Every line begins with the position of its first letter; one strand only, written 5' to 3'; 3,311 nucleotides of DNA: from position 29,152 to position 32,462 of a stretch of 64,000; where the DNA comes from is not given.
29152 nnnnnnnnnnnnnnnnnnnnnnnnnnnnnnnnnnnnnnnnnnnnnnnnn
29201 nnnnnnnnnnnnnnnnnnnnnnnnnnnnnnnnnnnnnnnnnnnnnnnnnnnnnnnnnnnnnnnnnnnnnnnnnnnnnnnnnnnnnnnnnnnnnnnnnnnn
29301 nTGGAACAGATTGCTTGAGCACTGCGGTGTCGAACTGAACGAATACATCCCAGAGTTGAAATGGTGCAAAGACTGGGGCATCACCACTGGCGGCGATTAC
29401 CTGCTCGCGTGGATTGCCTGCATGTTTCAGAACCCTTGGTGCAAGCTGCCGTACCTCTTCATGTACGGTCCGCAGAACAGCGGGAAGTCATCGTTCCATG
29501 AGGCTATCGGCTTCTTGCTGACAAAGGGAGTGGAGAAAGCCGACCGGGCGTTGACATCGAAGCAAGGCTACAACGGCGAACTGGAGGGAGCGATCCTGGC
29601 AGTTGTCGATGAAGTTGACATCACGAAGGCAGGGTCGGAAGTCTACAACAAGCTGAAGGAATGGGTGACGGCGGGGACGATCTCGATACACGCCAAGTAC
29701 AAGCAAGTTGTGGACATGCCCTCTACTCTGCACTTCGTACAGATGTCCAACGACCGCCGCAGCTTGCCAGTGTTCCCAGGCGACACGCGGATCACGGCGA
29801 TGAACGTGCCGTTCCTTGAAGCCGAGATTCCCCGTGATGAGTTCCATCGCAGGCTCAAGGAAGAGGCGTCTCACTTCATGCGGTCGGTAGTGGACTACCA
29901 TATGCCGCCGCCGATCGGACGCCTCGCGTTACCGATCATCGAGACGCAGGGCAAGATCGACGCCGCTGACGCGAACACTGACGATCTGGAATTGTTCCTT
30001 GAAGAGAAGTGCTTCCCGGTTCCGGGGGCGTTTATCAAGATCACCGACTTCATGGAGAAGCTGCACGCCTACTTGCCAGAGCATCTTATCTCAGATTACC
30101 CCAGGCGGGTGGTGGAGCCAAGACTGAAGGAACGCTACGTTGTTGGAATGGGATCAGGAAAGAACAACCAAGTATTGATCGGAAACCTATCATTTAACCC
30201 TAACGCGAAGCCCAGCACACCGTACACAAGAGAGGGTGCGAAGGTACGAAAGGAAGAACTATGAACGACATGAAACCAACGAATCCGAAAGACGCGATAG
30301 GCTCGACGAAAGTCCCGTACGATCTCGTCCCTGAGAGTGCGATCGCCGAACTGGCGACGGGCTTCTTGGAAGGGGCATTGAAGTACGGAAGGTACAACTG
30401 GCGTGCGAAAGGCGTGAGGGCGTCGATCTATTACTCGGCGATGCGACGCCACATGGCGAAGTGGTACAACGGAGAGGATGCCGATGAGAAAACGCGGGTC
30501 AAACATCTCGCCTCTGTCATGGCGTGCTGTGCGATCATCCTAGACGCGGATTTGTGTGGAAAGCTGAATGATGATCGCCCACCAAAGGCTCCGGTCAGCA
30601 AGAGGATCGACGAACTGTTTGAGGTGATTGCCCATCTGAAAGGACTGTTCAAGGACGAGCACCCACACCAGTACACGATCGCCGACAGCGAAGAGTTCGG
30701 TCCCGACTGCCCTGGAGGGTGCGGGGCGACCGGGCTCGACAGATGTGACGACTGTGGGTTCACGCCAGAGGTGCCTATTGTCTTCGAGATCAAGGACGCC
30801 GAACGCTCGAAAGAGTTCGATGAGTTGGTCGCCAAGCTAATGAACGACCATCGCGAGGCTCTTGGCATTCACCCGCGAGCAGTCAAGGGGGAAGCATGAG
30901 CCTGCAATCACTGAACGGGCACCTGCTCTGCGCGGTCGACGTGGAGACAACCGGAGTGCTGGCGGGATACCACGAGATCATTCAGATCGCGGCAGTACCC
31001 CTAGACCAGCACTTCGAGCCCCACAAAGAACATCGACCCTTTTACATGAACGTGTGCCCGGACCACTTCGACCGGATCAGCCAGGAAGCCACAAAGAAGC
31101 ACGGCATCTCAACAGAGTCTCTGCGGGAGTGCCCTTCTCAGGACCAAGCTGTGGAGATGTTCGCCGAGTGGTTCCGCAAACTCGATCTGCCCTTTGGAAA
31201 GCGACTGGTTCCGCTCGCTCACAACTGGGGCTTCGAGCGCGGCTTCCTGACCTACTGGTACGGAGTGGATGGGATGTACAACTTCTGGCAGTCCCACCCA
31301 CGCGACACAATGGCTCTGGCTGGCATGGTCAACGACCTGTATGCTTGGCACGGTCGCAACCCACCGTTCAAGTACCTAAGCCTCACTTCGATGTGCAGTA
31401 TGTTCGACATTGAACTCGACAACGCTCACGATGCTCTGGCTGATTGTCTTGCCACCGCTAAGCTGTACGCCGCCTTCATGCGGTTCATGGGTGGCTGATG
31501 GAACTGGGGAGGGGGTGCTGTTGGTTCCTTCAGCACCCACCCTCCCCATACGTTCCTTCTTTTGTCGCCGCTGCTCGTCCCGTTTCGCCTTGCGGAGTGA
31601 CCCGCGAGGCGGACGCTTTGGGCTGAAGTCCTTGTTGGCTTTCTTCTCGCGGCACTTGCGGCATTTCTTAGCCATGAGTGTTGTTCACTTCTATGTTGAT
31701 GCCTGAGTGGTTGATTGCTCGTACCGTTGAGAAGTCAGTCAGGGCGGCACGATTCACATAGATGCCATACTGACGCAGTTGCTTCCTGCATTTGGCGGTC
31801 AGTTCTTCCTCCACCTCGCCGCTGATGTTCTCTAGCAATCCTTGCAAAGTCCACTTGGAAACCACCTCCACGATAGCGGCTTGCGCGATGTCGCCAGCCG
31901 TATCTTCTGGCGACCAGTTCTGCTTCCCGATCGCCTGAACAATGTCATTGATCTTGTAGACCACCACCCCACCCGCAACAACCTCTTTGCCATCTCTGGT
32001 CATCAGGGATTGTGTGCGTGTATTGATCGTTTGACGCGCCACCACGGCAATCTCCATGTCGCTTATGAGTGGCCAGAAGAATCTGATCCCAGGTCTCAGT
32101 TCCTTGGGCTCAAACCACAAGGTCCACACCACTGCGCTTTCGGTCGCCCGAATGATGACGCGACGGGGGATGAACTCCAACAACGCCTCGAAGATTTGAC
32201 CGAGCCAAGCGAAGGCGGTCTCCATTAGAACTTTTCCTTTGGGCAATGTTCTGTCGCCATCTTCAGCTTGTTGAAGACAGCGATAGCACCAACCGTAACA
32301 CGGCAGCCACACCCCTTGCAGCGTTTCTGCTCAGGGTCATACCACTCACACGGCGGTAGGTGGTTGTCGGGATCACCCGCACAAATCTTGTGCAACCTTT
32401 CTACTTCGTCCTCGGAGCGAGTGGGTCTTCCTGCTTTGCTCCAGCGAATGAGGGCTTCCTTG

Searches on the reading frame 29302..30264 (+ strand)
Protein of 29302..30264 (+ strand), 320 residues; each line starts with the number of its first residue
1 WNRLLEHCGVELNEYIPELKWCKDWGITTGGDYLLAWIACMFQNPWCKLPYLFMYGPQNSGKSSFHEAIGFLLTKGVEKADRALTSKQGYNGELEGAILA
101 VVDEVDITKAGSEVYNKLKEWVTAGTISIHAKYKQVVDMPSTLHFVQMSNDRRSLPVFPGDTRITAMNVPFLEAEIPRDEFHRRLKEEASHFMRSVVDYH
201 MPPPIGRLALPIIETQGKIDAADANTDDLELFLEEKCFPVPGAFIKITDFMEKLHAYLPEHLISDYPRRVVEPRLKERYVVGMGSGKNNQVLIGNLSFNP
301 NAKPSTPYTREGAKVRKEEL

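Call 65: find_homologous_proteins(query=window:29302-30264:+, max_evalue=0.00001)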
Query window:29302-30264:+ (320 aa): 69 proteins with E <= 0.00001 among 1153 candidates.
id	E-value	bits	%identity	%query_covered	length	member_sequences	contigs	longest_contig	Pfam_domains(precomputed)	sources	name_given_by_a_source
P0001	2.0e-127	443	62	98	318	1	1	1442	PF19263.6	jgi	jgi:phage/plasmid-associated DNA primase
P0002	2.7e-127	442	62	98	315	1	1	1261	PF19263.6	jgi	jgi:hypothetical protein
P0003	1.1e-126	440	62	100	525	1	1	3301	PF19263.6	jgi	jgi:hypothetical protein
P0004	1.8e-113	397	56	100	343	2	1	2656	PF19263.6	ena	-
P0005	5.5e-105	369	54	99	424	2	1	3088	PF19263.6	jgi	jgi:hypothetical protein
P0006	2.5e-104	367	52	100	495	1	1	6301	PF19263.6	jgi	jgi:hypothetical protein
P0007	2.7e-104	367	52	98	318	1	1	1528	PF19263.6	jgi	jgi:phage/plasmid-associated DNA primase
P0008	2.1e-102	361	50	100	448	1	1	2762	PF19263.6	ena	-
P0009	1.5e-93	331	58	83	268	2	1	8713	PF19263.6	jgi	-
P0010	3.8e-90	320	46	100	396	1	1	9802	PF19263.6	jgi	jgi:hypothetical protein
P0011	1.4e-88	315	48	98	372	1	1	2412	PF19263.6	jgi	-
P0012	1.0e-87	312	49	99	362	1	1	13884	PF19263.6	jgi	-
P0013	3.7e-84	301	50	90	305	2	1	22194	PF19263.6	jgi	-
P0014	4.8e-83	297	46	100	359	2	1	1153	PF19263.6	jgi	jgi:hypothetical protein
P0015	8.3e-83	296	53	85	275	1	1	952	PF19263.6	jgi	jgi:hypothetical protein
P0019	3.2e-73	265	44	90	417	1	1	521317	PF19263.6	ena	-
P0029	4.8e-65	238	44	81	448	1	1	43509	PF19263.6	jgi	jgi:hypothetical protein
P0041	1.9e-58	216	47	73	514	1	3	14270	PF19263.6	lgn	-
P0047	4.9e-54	202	45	72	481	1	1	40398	PF19263.6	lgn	-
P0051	1.5e-49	187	43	71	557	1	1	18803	PF19263.6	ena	-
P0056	2.1e-48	183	43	69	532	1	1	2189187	PF19263.6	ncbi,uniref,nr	ncbi:primase-helicase family protein [Anatilimnocola floriformis]|uniref:primase-helicase family pro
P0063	1.5e-42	164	40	70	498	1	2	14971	PF19263.6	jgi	jgi:hypothetical protein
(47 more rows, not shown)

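Call 70: predict_structure(alignment_id=A4)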
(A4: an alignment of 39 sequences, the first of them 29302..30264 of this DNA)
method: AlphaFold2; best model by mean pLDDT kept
length: 320 residues; sequences in the alignment: 39
mean_pLDDT: 94.9   pTM: 0.83
mean pLDDT of the five models: 94.9, 94.4, 94.2, 93.4, 92.7
residues with pLDDT >= 90: 292; 70-90: 27; 50-70: 1; < 50: 0
segments of 3 or more residues with pLDDT < 50: none
pLDDT, mean of each block of 10 residues (from residue 1): 97 98 96 98 96 97 97 96 94 97 91 91 95 96 97 90 96 94 97 97 90 95 89 96 97 97 95 96 89 97 97 88
secondary structure, 60 per line:
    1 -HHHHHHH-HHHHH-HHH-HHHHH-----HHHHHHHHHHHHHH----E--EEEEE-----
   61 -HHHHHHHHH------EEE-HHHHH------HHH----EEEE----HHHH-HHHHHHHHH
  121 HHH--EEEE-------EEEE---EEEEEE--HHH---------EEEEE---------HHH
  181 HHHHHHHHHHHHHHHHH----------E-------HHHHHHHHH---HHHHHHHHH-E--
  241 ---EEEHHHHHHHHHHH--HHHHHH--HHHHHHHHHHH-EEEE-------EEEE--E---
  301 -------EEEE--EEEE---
elements in order: H2-8 H10-14 H20-24 H30-43 E51-55 H62-70 E77-79 H81-85 E99-102 H107-110 H112-123 E126-129 E137-140 E144-149 E164-168 H178-197 H216-224 H228-236 E244-246 H247-257 H260-265 H268-278 E280-283 E291-294 E308-311 E314-317

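Call 72: fold_search(model_id=the predicted structure, library=pdb)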
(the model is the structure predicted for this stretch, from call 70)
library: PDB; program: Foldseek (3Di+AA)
matches with E <= 10: 1380; with E <= 0.001: 349
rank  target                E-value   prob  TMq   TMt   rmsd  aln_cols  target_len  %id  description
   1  6k9c_B                3.1e-12  1.00  0.59  0.47   5.9       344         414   14  The apo structure of NrS-1 C terminal region (305-718) (released 2020-04-08)
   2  6k9c_A                8.3e-12  1.00  0.60  0.48   6.7       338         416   16  The apo structure of NrS-1 C terminal region (305-718) (released 2020-04-08)
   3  6lrb_F                1.1e-11  1.00  0.57  0.46   6.7       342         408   15  The A form apo structure of NrS-1 C terminal region-CTR (released 2020-04-08)
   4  6lrb_C                3.2e-11  1.00  0.56  0.46   6.8       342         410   15  The A form apo structure of NrS-1 C terminal region-CTR (released 2020-04-08)
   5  6lrb_B                3.4e-11  1.00  0.57  0.46   6.7       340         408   15  The A form apo structure of NrS-1 C terminal region-CTR (released 2020-04-08)
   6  6lrb_D                4.6e-11  1.00  0.56  0.45   6.8       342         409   14  The A form apo structure of NrS-1 C terminal region-CTR (released 2020-04-08)
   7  6k9e_B                7.5e-11  1.00  0.56  0.46   5.9       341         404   15  The A form apo structure of NrS-1 C terminal region-CTR(305-718) (released 2020-06-17)
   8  6lrb_A                7.5e-11  1.00  0.57  0.46   6.7       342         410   15  The A form apo structure of NrS-1 C terminal region-CTR (released 2020-04-08)
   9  6k9e_C                2.9e-10  1.00  0.54  0.44   6.9       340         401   15  The A form apo structure of NrS-1 C terminal region-CTR(305-718) (released 2020-06-17)
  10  6k9e_A                6.8e-10  1.00  0.54  0.44   7.8       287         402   16  The A form apo structure of NrS-1 C terminal region-CTR(305-718) (released 2020-06-17)
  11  7pds_D                7.4e-09  1.00  0.49  0.37   6.9       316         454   14  The structure of PriRep1 with dsDNA (released 2022-07-13)
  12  7pds_C                7.4e-09  1.00  0.48  0.36   9.1       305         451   13  The structure of PriRep1 with dsDNA (released 2022-07-13)
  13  8wgy_E                2.2e-08  1.00  0.55  0.27   6.2       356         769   11  MPOX E5 hexamer AMP-PNP and ssDNA bound form with clear primase domain (released 2024-10-16)
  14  8iqi_C                2.2e-08  1.00  0.53  0.22  10.1       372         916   12  Structure of Full-Length AsfvPrimPol in Complex-Form (released 2023-07-26)
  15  7pds_B                2.5e-08  1.00  0.41  0.32   7.5       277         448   15  The structure of PriRep1 with dsDNA (released 2022-07-13)
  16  7pds_E                2.7e-08  1.00  0.53  0.40   7.9       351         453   15  The structure of PriRep1 with dsDNA (released 2022-07-13)
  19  7pds_A                5.6e-08  1.00  0.45  0.35   9.4       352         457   14  The structure of PriRep1 with dsDNA (released 2022-07-13)
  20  7pds_F                1.2e-07  1.00  0.44  0.34   8.4       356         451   13  The structure of PriRep1 with dsDNA (released 2022-07-13)
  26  7ola_A                4.7e-07  1.00  0.50  0.38   6.6       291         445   14  Structure of Primase-Helicase in SaPI5 (released 2022-07-13)
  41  7ola_C                2.1e-06  1.00  0.50  0.38   5.9       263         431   14  Structure of Primase-Helicase in SaPI5 (released 2022-07-13)
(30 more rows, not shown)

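Call 88: find_encoding_contigs(protein=P0029, flank=4000, max_places=2)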
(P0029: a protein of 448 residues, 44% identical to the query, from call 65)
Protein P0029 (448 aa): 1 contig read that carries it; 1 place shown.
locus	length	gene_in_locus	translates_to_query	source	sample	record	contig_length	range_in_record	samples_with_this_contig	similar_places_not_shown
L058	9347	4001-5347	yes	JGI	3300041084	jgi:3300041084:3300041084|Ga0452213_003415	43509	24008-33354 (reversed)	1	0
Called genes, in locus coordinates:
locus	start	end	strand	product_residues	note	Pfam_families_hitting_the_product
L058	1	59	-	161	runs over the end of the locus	-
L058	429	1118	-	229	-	-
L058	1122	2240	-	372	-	PF02195:ParB_N, PF17762:HTH_ParB (weak)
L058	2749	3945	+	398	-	-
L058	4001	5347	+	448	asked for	PF19263:DUF5906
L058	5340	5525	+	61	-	-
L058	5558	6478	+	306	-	-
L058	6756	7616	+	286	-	PF02086:MethyltransfD12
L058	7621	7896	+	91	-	-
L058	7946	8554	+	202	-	PF00929:RNase_T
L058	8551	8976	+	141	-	PF03819:MazG (faint)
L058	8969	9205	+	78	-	-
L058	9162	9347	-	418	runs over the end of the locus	PF03407:Nucleotid_trans (faint)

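Call 89: find_encoding_contigs(protein=P0047, flank=4000, max_places=2)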
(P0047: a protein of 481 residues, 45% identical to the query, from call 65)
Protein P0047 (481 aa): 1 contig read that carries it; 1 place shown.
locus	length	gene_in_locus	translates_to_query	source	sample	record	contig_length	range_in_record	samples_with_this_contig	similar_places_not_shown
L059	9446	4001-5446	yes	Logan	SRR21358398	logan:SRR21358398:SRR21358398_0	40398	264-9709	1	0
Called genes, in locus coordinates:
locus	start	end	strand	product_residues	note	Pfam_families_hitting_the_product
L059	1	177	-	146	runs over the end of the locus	?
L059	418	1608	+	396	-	PF00589:Phage_integrase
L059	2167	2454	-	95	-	PF12728:HTH_17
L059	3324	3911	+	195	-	-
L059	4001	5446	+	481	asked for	PF19263:DUF5906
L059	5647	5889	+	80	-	-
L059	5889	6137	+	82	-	-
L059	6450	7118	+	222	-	-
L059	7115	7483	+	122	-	-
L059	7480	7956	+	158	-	-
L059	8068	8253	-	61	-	-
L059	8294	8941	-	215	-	PF03983:SHD1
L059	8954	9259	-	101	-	-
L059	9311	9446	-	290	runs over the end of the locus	-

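Call 90: find_encoding_contigs(protein=P0056, flank=4000, max_places=2)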
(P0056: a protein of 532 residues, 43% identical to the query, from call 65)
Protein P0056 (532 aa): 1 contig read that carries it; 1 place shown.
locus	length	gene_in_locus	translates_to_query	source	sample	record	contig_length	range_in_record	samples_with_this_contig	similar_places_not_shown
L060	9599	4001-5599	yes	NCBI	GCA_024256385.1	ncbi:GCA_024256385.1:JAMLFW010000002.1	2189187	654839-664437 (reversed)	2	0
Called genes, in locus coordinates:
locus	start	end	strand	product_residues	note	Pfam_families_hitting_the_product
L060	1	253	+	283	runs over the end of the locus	-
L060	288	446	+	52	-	-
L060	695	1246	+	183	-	PF13392:HNH_3 (weak), PF00847:AP2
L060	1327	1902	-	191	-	PF00239:Resolvase, PF02796:HTH_7 (weak), PF13384:HTH_23 (weak)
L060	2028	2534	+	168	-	-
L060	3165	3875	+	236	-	-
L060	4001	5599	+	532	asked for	PF19263:DUF5906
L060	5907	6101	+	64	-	-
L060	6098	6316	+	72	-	PF01176:eIF-1a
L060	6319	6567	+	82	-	-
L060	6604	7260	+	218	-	-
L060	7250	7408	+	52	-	-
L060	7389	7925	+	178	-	-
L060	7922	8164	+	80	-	-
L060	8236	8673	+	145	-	-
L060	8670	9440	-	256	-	PF04542:Sigma70_r2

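Call 94: find_encoding_contigs(protein=P0019, flank=4000, max_places=1)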
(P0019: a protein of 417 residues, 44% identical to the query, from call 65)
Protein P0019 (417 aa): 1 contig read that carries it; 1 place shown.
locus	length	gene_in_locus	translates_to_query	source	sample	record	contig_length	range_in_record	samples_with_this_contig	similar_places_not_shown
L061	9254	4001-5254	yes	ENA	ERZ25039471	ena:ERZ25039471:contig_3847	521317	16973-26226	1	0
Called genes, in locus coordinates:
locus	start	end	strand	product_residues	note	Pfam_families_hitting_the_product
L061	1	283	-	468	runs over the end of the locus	-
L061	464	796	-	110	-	-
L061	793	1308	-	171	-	-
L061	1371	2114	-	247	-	-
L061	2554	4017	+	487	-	-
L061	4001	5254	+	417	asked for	PF19263:DUF5906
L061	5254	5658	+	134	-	PF18909:dGTP_diPhyd_N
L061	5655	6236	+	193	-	PF00929:RNase_T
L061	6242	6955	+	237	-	PF01145:Band_7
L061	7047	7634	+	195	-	-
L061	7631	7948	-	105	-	-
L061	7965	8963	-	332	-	-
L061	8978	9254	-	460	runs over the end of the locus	-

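Call 95: find_encoding_contigs(protein=P0051, flank=4000, max_places=1)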
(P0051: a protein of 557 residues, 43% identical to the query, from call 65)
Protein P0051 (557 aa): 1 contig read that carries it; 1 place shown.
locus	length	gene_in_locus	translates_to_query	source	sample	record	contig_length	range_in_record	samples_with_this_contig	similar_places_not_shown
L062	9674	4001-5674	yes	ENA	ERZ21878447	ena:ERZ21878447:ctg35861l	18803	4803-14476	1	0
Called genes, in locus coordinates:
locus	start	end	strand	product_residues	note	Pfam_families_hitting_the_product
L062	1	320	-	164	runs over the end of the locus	-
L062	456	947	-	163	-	PF12728:HTH_17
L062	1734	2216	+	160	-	-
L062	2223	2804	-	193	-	PF00239:Resolvase, PF13384:HTH_23 (weak)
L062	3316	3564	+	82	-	-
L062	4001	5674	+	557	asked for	PF19263:DUF5906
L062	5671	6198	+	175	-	-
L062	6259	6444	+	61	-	-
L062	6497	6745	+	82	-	-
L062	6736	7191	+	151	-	-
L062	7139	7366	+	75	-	-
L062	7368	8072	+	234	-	-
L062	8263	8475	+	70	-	-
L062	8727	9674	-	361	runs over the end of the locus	PF00589:Phage_integrase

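Call 96: find_encoding_contigs(protein=P0041, flank=4000, max_places=1)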
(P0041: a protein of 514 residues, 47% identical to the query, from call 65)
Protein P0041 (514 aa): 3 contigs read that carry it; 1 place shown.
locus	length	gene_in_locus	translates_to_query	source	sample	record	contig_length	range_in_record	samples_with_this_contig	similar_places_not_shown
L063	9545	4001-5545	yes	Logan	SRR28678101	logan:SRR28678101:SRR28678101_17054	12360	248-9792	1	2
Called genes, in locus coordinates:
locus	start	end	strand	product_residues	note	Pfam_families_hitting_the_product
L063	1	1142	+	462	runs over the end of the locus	?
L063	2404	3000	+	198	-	PF00239:Resolvase, PF02796:HTH_7, PF13384:HTH_23 (weak)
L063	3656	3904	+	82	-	-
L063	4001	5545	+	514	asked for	PF19263:DUF5906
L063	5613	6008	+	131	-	-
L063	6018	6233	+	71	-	-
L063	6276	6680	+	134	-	-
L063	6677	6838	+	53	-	-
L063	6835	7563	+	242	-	-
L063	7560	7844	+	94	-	-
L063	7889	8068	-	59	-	-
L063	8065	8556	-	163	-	PF07638:Sigma70_ECF (faint), PF08281:Sigma70_r4_2, PF04545:Sigma70_r4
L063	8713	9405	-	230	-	-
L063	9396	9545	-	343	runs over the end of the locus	PF00027:cNMP_binding, PF10137:CAP12-PCTIR_TIR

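Call 97: find_encoding_contigs(protein=P0063, flank=4000, max_places=1)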
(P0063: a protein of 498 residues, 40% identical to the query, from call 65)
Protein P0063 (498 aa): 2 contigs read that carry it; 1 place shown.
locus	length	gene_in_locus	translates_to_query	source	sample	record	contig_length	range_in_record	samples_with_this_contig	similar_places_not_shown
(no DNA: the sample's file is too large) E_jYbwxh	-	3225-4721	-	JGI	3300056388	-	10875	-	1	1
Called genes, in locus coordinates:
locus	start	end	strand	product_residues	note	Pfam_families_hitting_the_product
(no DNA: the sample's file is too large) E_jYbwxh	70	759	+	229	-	PF00239:Resolvase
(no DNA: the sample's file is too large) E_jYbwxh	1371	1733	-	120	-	-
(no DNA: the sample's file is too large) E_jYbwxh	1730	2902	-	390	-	PF13384:HTH_23 (faint)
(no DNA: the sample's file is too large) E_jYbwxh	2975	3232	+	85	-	-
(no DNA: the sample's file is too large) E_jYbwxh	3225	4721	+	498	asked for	PF19263:DUF5906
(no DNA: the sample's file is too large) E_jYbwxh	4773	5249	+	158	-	-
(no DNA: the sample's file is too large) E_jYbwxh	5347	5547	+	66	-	-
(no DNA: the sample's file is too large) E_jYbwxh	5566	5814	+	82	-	-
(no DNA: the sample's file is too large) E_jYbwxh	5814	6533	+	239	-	-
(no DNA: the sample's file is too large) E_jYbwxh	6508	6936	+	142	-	-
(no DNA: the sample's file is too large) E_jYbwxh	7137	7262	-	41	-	-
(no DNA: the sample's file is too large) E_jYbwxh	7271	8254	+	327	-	PF13541:ChlI, PF01078:Mg_chelatase, PF05496:RuvB_N (faint), PF00158:Sigma54_activat (faint), PF07728:AAA_5 (weak), PF00493:MCM (weak)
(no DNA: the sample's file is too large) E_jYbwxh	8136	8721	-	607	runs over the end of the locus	PF00239:Resolvase, PF07508:Recombinase, PF13408:Zn_ribbon_recom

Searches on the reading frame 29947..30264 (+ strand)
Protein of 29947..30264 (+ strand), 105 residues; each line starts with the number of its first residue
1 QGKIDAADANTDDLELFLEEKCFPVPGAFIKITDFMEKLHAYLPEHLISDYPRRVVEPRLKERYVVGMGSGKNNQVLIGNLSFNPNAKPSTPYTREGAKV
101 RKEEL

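Call 78: predict_structure(alignment_id=A5)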
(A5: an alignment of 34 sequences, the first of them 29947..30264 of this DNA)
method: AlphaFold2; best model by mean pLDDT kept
length: 105 residues; sequences in the alignment: 34
mean_pLDDT: 87.0   pTM: 0.75
mean pLDDT of the five models: 87.0, 86.6, 86.5, 86.4, 85.1
residues with pLDDT >= 90: 76; 70-90: 17; 50-70: 5; < 50: 7
segments of 3 or more residues with pLDDT < 50: 1-3
pLDDT, mean of each block of 10 residues (from residue 1): 47 88 95 96 93 93 91 87 95 89 77
secondary structure, 60 per line:
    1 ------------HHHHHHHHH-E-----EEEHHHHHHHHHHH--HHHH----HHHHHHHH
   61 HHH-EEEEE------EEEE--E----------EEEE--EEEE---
elements in order: H13-21 E29-31 H32-42 H45-48 H53-63 E65-69 E76-79 E93-96 E99-102

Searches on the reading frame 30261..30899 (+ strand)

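Call 9: search_protein_families(library=pfam, proteins=[window:30261-30899:+], max_evalue=0.01)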
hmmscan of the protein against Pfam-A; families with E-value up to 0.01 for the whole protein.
window:30261-30899:+ (212 aa): 1 family
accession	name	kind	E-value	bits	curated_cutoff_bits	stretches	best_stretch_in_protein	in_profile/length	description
PF18909.5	dGTP_diPhyd_N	-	7.2e-26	90.5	27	1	8-106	2-99/99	dATP/dGTP diphosphohydrolase, N-terminal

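Call 10: search_protein_families(library=phrogs, proteins=[window:30261-30899:+], max_evalue=0.001)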
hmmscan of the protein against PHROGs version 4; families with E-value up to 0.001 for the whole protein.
window:30261-30899:+ (212 aa): 9 families
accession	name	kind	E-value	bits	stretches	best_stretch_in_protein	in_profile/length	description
phrog_2252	-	lysis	3.3e-60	205.3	1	3-145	98-240/285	endolysin; inhibits RNA polymerase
phrog_801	-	DNA, RNA and nucleotide metabolism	1.4e-21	78.7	1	3-116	93-206/476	dATP / dGTP pyrophosphohydrolase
phrog_11257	-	unknown function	7.3e-16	59.8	1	18-92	21-94/200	-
phrog_5332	-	unknown function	8.6e-13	49.3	1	17-90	122-194/215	-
phrog_16254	-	unknown function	1e-12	49.2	1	19-89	28-97/377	-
phrog_18716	-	unknown function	6.5e-10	40.2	1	17-90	23-94/114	-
phrog_37590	-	unknown function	8e-09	36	1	15-147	50-193/341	-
phrog_19680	-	unknown function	8.1e-07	30.3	1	17-94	97-177/188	-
phrog_5033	-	lysis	7.8e-06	26.9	1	32-84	103-155/178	endolysin; inhibits RNA polymerase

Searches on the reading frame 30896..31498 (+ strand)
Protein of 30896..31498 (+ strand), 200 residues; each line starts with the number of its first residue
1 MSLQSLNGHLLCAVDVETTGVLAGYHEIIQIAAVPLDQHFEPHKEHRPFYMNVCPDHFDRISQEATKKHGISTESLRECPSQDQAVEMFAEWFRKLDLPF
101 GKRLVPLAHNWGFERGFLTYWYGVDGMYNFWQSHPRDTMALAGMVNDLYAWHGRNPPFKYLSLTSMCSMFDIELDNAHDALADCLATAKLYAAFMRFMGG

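Call 9: search_protein_families(library=pfam, proteins=[window:30896-31498:+], max_evalue=0.01)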
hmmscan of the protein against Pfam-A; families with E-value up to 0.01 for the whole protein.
window:30896-31498:+ (200 aa): 2 families
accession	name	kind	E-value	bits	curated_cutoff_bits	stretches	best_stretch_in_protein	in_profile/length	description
PF00929.31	RNase_T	-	2.6e-22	80.6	24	1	14-191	3-164/164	Exonuclease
PF16473.11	Rv2179c-like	-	0.0028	17.8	27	0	13-193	4-175/177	3'-5' exoribonuclease Rv2179c-like domain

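Call 10: search_protein_families(library=phrogs, proteins=[window:30896-31498:+], max_evalue=0.001)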
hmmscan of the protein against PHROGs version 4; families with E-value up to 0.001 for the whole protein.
window:30896-31498:+ (200 aa): 2 families
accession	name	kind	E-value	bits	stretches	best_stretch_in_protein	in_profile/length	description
phrog_192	-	DNA, RNA and nucleotide metabolism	7.7e-33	115.4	1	11-193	108-269/397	DNA polymerase exonuclease subunit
phrog_14632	-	DNA, RNA and nucleotide metabolism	5.2e-05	23.2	1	13-194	86-242/380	DNA polymerase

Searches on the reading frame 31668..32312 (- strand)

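Call 9: search_protein_families(library=pfam, proteins=[window:31668-32312:-], max_evalue=0.01)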
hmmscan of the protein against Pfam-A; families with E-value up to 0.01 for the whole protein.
window:31668-32312:- (214 aa): 1 family
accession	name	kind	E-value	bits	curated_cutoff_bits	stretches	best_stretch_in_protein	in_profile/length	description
PF01145.31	Band_7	-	8.8e-18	65.4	23.6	1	53-196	2-147/176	SPFH domain / Band 7 family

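Call 10: search_protein_families(library=phrogs, proteins=[window:31668-32312:-], max_evalue=0.001)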
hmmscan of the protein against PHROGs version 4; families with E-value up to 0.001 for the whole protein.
window:31668-32312:- (214 aa): 1 family
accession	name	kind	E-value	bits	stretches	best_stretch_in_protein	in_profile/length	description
phrog_200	-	other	4.5e-06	27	1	55-194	105-256/379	lipoprotein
